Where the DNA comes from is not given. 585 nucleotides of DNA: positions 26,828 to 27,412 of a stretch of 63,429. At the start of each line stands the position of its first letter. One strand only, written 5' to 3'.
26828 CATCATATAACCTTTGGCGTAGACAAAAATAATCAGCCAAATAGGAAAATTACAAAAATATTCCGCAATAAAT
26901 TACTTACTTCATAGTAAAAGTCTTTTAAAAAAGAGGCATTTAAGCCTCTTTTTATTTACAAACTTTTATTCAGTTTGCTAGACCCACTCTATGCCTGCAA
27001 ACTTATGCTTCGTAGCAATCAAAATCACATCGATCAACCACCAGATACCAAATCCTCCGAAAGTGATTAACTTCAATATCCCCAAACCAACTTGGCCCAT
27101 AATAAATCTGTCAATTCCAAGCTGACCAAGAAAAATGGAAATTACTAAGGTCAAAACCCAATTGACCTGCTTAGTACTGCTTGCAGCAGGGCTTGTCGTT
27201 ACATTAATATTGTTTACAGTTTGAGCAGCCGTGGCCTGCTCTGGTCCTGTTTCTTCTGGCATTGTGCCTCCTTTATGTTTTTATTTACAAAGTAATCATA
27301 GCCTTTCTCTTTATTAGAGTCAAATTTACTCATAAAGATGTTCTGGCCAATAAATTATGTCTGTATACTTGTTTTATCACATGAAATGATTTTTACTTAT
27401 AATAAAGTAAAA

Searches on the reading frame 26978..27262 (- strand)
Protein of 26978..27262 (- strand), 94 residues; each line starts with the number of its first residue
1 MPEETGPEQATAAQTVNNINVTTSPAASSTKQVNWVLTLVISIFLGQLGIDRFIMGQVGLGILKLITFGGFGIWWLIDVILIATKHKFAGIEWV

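Call 77: search_protein_families(library=pfam, proteins=[window:26978-27262:-], max_evalue=0.01)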
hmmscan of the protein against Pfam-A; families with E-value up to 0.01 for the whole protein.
window:26978-27262:- (94 aa): 1 family
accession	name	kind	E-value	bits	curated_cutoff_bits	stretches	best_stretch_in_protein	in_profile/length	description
PF05154.21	TM2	-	7.8e-17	61.7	27.9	1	32-80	2-51/51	TM2 domain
